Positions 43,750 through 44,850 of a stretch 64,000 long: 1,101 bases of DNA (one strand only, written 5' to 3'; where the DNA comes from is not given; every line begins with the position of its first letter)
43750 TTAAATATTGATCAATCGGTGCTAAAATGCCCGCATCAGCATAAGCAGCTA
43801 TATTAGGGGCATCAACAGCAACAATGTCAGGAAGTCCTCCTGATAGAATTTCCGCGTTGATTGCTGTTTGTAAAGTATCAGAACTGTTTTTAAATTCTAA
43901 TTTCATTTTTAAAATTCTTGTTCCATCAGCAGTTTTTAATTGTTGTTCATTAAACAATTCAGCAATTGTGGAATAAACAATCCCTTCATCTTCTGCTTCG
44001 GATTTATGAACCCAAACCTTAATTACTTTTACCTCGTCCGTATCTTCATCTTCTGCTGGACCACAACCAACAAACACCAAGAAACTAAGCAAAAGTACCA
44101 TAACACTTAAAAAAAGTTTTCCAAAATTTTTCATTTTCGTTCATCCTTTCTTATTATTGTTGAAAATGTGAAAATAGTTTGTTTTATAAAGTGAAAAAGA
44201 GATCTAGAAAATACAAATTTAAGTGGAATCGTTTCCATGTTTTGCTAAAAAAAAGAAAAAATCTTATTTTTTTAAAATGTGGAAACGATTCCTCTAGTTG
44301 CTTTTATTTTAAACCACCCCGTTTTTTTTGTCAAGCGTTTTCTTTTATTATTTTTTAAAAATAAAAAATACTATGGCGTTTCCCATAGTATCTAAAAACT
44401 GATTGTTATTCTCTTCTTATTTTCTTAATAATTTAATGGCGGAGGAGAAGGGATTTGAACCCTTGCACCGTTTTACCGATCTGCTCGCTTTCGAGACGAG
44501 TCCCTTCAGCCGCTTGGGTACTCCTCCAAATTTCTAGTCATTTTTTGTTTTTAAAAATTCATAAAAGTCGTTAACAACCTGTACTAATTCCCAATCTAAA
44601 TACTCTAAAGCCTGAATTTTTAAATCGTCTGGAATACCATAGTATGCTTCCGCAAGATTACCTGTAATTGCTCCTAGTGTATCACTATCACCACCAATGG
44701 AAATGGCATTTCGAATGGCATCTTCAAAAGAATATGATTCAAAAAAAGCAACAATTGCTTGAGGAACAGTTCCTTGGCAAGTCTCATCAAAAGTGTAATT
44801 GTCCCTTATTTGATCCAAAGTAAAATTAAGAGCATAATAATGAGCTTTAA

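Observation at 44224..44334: Twin LacI-type palindromic operators bracketing the start of the fructan operon transcript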

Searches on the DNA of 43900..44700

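Call 32: search_rna_families(source=window, start=43900, end=44700, threshold=evalue, max_evalue=1)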
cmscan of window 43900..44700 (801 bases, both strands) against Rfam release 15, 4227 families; matches with E-value up to 1: 8.
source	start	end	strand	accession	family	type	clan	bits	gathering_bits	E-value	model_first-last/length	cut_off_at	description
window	44440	44527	-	RF00005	tRNA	Gene; tRNA;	CL00001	53.1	29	1.8e-10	1-71/71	no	tRNA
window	44216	44299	+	RF03940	MIR9563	Gene; miRNA;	-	26.7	90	0.011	1-127/127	no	MIR9563 microRNA precursor family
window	44225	44292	+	RF03743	MIR7696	Gene; miRNA;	-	26.5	83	0.013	1-88/88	no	MIR7696 microRNA precursor family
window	44225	44292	-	RF03940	MIR9563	Gene; miRNA;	-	25.6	90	0.02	1-127/127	no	MIR9563 microRNA precursor family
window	44407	44531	-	RF02223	sX4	Gene; sRNA;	-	23.3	70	0.012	1-167/167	no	Proteobacterial sRNA sX4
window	44210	44308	+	RF04134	MIR7504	Gene; miRNA;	-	20.5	83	0.87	1-124/124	no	MIR7504 microRNA precursor family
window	44225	44292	+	RF03933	MIR6445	Gene; miRNA;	-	19.4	100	0.55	1-117/117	no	MIR6445 microRNA precursor family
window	44440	44483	+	RF04351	Plastid-psbl-rps4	Cis-reg;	-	19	68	0.36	1-53/53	no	Plastid-psbl-rps4 3UTR RNA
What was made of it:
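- On Structured RNA leader: No Rfam hit at gathering score apart from the neighbouring tRNA (call 32).
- Weak hairpin-type (miRNA precursor) hits appear in Rfam (call 32). No Rfam family reaches its gathering score (call 32).
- Tried and rejected: Rfam showed no riboswitch or leader family in 43900-44700 (call 32).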
